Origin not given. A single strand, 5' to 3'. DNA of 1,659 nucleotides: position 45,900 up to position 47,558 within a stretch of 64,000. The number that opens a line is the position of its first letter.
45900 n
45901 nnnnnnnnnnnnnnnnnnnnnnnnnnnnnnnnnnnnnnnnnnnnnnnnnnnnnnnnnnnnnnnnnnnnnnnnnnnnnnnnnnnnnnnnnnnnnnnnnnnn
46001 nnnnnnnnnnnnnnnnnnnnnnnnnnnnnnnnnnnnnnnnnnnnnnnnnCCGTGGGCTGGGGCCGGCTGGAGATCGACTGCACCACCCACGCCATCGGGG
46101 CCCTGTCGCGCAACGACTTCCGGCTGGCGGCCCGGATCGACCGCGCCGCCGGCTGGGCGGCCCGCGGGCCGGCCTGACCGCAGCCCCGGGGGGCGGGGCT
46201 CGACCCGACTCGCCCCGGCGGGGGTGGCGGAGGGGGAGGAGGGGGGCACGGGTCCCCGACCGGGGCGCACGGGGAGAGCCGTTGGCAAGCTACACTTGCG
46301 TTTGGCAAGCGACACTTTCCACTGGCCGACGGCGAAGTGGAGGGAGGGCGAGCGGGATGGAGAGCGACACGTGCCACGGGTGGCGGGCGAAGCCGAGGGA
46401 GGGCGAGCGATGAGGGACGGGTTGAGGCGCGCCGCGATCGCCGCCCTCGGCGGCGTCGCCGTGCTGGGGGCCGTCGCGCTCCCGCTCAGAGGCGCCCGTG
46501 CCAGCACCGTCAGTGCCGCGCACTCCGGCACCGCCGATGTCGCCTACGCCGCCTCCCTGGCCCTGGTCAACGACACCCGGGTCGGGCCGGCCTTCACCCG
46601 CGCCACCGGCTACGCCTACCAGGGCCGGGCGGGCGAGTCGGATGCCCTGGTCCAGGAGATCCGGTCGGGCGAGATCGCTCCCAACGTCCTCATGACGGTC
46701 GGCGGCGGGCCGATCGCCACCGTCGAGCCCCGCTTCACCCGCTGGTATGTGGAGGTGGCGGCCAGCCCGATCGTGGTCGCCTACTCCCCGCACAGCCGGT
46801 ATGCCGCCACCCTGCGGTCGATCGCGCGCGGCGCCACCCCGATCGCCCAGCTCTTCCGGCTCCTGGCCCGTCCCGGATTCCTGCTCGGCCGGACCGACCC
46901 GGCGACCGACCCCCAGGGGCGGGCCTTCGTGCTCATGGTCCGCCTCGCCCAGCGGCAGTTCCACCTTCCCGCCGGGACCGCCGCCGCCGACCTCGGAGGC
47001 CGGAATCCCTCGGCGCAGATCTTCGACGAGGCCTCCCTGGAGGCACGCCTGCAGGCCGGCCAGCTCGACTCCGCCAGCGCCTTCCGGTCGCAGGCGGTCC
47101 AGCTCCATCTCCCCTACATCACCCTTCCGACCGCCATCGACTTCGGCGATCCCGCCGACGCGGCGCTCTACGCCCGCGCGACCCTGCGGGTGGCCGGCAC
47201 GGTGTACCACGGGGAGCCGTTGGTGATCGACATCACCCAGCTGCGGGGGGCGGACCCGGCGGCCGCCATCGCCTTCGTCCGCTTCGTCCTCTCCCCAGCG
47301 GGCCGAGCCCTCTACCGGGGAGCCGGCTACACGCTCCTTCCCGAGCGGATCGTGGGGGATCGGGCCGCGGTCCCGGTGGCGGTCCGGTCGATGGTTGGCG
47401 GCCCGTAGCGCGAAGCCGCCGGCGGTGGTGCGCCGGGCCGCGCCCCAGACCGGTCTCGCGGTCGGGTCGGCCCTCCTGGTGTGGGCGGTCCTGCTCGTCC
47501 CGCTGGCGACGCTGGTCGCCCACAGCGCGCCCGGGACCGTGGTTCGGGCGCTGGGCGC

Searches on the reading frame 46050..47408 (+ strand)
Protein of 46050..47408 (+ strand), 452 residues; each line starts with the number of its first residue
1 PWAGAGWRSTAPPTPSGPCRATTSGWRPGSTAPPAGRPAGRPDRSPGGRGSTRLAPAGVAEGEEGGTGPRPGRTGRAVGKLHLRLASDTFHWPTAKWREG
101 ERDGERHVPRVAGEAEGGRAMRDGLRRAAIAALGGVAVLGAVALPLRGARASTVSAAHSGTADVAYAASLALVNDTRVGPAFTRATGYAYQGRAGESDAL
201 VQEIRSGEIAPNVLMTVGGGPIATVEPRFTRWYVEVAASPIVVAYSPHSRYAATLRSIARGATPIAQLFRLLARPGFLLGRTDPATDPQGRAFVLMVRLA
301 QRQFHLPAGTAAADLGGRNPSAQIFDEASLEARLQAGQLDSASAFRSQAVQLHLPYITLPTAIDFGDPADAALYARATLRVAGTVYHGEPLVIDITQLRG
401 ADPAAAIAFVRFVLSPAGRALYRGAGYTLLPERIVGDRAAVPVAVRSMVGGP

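Call 41: search_protein_families(library=pfam, proteins=[window:46050-47408:+])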
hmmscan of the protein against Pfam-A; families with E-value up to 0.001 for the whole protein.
window:46050-47408:+ (452 aa): 1 family
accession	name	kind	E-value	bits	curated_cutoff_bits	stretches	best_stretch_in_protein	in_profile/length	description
PF13531.11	SBP_bac_11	-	5.1e-21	75.9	25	1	164-427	3-226/227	Bacterial extracellular solute-binding protein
